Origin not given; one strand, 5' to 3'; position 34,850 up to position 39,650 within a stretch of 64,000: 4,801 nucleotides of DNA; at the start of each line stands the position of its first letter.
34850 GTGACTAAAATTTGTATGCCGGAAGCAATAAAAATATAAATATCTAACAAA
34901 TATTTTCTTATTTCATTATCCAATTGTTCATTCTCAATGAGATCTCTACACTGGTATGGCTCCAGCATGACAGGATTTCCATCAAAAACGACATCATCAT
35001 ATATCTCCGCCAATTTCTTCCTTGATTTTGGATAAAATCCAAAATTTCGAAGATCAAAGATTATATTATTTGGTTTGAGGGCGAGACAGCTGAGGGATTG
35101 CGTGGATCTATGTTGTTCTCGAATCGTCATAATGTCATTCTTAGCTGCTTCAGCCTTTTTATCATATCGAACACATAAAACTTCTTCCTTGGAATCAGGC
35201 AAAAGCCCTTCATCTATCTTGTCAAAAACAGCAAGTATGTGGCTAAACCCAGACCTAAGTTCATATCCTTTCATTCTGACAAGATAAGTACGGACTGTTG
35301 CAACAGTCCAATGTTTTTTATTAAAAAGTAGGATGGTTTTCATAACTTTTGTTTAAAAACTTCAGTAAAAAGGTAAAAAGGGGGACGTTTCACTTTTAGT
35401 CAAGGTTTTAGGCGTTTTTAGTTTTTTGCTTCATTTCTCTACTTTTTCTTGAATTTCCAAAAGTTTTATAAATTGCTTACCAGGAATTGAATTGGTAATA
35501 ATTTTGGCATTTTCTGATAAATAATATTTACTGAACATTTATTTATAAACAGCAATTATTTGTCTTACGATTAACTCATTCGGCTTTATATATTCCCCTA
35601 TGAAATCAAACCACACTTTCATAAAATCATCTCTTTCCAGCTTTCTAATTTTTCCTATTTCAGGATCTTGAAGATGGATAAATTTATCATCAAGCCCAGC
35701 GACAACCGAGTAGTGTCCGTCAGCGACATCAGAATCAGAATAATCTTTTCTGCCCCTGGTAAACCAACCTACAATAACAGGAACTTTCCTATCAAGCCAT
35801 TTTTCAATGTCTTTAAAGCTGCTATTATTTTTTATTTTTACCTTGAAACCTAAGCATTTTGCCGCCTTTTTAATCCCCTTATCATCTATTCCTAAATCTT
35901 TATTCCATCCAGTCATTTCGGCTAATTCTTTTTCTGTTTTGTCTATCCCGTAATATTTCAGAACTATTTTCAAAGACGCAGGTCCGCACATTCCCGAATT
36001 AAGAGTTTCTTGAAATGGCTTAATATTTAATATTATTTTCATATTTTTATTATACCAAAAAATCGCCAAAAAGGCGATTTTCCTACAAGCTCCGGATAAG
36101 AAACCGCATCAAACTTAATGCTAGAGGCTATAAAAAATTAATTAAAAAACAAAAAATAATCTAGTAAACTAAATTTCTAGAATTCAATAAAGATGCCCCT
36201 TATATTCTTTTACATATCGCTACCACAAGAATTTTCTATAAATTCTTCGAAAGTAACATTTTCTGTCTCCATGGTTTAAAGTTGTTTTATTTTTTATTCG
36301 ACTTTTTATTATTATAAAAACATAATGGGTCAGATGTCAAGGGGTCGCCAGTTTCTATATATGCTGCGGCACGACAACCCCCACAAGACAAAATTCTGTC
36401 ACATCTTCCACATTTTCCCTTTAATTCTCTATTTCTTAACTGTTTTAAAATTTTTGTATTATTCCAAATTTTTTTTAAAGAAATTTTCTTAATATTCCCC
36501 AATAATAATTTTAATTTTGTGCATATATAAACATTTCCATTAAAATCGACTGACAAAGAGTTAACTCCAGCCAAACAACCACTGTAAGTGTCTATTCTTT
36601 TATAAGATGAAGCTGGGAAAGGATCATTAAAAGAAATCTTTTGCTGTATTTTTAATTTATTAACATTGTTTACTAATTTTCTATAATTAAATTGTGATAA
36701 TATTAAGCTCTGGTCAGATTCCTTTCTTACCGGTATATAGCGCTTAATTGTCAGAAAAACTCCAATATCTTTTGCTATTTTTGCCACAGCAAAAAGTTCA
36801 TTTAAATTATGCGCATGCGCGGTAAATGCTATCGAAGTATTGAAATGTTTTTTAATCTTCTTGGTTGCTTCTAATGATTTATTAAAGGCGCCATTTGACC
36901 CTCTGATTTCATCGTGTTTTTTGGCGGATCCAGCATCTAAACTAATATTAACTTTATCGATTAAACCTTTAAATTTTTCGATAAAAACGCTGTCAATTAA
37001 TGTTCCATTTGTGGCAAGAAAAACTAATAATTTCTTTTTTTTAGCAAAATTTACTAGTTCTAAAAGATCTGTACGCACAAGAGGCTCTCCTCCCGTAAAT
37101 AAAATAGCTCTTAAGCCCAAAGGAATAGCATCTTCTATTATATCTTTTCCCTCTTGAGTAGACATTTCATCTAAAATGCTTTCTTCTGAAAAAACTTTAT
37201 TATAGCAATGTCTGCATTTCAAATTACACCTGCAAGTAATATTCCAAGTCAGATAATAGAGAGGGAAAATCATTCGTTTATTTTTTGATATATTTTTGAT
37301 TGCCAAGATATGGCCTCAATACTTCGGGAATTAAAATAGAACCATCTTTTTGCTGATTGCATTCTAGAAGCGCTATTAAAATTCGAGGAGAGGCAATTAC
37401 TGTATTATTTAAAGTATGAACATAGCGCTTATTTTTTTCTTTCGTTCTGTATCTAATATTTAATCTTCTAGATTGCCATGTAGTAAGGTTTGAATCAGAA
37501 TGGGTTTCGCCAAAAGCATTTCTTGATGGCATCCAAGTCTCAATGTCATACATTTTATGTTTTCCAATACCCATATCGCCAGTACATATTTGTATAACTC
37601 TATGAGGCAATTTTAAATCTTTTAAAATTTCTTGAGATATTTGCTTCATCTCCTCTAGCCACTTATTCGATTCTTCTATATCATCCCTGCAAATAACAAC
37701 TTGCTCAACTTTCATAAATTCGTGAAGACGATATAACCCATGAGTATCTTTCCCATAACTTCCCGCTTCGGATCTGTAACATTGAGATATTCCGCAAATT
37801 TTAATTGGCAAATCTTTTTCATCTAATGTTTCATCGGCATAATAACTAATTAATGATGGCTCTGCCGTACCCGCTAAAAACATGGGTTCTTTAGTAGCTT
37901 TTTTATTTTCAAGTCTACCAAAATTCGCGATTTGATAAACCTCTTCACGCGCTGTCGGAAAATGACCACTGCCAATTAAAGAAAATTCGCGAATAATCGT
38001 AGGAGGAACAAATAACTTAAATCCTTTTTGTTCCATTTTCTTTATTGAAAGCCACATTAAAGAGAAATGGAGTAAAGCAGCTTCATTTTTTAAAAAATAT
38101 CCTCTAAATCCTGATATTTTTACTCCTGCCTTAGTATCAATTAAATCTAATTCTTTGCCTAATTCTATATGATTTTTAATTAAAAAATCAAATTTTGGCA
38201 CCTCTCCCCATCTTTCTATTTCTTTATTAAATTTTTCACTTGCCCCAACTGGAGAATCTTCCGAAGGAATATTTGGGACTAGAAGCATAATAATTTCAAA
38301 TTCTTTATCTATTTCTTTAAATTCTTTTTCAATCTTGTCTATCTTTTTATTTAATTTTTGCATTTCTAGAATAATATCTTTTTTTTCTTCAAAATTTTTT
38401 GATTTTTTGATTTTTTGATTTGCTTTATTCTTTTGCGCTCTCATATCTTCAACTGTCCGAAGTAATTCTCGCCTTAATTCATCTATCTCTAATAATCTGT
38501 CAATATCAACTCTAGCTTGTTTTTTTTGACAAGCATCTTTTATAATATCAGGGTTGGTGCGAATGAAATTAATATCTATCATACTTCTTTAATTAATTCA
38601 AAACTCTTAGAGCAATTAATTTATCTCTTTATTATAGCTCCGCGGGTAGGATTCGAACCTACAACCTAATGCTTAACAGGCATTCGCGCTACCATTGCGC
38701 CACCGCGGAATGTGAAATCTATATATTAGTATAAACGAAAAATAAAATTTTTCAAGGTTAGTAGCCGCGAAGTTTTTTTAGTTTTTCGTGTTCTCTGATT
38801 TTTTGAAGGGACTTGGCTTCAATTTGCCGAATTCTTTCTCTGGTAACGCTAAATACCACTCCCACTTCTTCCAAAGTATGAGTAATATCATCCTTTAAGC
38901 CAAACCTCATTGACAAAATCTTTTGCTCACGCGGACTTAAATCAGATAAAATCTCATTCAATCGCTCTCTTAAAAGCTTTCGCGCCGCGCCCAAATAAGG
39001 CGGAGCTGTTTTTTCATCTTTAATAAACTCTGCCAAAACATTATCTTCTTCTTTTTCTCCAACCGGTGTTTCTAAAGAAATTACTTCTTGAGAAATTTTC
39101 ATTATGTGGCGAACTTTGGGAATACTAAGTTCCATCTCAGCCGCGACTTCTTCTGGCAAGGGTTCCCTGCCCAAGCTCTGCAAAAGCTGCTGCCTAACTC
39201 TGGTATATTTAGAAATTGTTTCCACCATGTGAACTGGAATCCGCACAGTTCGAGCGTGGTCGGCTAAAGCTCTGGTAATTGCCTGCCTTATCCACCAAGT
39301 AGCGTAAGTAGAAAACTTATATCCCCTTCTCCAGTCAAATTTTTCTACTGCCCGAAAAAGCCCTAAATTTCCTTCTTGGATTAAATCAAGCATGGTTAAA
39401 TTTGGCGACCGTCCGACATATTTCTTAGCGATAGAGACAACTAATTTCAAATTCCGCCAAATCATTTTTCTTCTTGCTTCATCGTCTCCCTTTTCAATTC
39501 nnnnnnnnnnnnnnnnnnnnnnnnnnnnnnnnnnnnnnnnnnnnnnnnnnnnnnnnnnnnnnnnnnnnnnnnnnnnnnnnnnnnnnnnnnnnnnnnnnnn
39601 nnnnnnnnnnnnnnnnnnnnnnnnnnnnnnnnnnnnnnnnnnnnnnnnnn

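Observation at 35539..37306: Radical SAM/SPASM enzyme, a 20-codon acidic Cys-containing ORF and a C39-like peptidase: candidate RiPP-type locus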

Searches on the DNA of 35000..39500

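Call 63: search_rna_families(source=window, start=35000, end=39500, threshold=evalue, max_evalue=1)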
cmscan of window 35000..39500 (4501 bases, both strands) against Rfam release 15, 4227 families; matches with E-value up to 1: 2.
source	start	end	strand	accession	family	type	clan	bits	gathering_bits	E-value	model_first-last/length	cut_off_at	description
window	38638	38709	-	RF00005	tRNA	Gene; tRNA;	CL00001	74.6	29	1.2e-15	1-71/71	no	tRNA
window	38606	38690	-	RF02553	YrlA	Gene; sRNA;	-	20.9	69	0.57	1-114/114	no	Y RNA-like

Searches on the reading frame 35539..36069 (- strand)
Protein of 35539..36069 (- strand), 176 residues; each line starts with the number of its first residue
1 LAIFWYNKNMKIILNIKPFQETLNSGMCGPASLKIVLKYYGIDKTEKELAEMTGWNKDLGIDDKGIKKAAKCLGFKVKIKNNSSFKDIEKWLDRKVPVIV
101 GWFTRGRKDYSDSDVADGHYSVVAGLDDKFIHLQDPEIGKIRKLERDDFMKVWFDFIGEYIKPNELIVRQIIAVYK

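Call 3: search_protein_families(library=pfam, proteins=[window:35539-36069:-], max_evalue=0.01)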
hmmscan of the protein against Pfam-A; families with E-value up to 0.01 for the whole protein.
window:35539-36069:- (176 aa): 4 families
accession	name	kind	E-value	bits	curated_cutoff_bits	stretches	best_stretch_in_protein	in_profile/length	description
PF03412.21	Peptidase_C39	-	1.7e-15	57.5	22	1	27-154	12-122/133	Peptidase C39 family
PF13529.12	Peptidase_C39_2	-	8.3e-12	46.3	24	1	24-136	12-142/143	Peptidase_C39 like family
PF12385.14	Peptidase_C70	-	0.0002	21.7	19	1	24-145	15-132/141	Papain-like cysteine protease AvrRpt2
PF11814.14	DUF3335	-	0.0027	17.7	25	0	78-141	111-170/206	Peptidase_C39 like family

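Call 4: search_protein_families(library=ncbifam, proteins=[window:35539-36069:-], max_evalue=0.01)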
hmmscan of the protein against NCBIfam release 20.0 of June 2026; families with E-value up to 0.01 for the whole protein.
window:35539-36069:- (176 aa): 4 families
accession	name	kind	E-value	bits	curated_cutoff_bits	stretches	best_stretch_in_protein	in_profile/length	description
TIGR03796.1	NHLM_micro_ABC1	equivalog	2.7e-07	29.2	853.3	1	27-151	12-117/710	NHLP family bacteriocin export ABC transporter peptidase/permease/ATPase subunit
TIGR01193.1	bacteriocin_ABC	subfamily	1.8e-06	26.8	523.85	1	28-155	7-123/708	peptide cleavage/export ABC transporter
NF045998.1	cleave_ABC_plasm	equivalog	0.00064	18.1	500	1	118-162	87-130/673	Mbov_0121 family peptidase domain-containing ABC transporter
NF033920.0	C39_PA2778_fam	equivalog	0.0038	16.7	150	1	26-54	13-41/255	PA2778 family cysteine peptidase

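Call 46: find_homologous_proteins(query=window:35542-36042:-, max_evalue=0.00001)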
Query window:35542-36042:- (167 aa): 1508 proteins with E <= 0.00001 among 1553 candidates; the best 120 are listed.
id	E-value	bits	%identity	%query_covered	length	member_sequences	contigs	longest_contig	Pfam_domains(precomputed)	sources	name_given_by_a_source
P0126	1.9e-107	374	100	100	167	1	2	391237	PF13529.14,PF03412.22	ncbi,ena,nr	ncbi:C39 family peptidase [Candidatus Parcubacteria bacterium]|nr:C39 family peptidase [Candidatus P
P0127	2.4e-92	325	86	100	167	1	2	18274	PF12385.15,PF13529.14,PF03412.22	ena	-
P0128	4.4e-92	324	85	100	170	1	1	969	PF13529.14,PF03412.22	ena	-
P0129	1.8e-89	316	84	99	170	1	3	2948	PF13529.14,PF03412.22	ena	-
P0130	7.3e-89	314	83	100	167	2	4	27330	PF13529.14,PF03412.22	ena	-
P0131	9.5e-89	314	84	99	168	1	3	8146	PF13529.14,PF03412.22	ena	-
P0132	1.7e-88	313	83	100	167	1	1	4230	PF13529.14,PF03412.22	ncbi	-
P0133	2.6e-88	312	81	100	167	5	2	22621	PF13529.14,PF03412.22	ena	-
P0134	4.9e-88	311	82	99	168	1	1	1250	PF13529.14,PF03412.22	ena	-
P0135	7.6e-88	311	80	100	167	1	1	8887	PF13529.14,PF03412.22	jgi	-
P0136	9.1e-88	310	83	99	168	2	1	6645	PF12385.15,PF13529.14,PF03412.22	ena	-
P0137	1.7e-87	309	83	100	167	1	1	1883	PF13529.14,PF03412.22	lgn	-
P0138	1.8e-87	309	81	100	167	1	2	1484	PF12385.15,PF13529.14,PF03412.22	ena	-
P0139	2.2e-87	309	80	98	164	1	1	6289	PF12385.15,PF13529.14,PF03412.22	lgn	-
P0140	3.8e-87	308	81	100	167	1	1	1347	PF13529.14,PF03412.22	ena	-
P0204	8.4e-82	291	77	98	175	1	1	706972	PF13529.14,PF03412.22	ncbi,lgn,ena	-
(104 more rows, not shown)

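Call 47: find_encoding_contigs(protein=P0204, flank=5000, max_places=2)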
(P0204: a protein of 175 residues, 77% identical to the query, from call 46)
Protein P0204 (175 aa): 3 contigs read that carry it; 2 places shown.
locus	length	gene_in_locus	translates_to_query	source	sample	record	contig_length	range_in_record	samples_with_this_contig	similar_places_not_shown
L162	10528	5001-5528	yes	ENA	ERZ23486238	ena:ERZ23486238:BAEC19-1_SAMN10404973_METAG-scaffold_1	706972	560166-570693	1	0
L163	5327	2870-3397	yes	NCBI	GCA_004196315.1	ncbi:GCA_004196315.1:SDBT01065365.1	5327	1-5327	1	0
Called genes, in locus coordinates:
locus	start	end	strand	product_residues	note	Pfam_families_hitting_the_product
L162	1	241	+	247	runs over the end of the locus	-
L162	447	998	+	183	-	PF06821:Ser_hydrolase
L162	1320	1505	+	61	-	-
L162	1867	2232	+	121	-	-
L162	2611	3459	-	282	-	PF01113:DapB_N, PF05173:DapB_C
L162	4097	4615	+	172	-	PF00293:NUDIX, PF22327:Nudt16-like (weak)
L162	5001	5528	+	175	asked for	PF13529:Peptidase_C39_2, PF03412:Peptidase_C39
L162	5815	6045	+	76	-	-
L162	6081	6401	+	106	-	-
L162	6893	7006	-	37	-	-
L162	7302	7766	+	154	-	-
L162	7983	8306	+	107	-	-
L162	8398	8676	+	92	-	PF04193:PQ-loop (weak), PF03083:MtN3_slv (weak)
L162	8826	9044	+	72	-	-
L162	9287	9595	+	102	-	-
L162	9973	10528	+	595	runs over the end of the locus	PF00009:GTP_EFTU, PF01926:MMR_HSR1 (weak), PF22042:EF-G_D2, PF03144:GTP_EFTU_D2, PF00679:EFG_C, PF21018:BipA_C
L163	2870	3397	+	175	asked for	PF13529:Peptidase_C39_2, PF03412:Peptidase_C39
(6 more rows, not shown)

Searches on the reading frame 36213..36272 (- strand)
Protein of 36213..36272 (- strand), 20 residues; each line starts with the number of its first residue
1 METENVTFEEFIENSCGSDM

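Call 25: search_protein_families(library=ncbifam, proteins=[window:36213-36272:-], max_evalue=10)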
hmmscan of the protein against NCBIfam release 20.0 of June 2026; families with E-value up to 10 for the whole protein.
seq(20 aa): 0 families

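Call 26: search_protein_families(library=pfam, proteins=[window:36213-36272:-], max_evalue=10)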
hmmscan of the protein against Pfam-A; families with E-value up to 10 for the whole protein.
seq(20 aa): 0 families

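Call 65: list_cluster_members(proteins=[window:36213-36272:-, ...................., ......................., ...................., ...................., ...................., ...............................])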
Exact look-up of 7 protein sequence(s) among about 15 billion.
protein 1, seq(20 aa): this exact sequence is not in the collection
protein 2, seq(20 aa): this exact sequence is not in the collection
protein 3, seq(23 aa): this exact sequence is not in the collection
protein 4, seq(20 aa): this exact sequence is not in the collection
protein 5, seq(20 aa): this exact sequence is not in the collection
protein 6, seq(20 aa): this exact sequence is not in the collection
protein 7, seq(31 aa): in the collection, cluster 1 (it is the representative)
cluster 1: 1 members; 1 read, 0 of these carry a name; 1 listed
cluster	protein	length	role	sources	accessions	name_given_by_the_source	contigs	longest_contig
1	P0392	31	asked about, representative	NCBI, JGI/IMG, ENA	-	-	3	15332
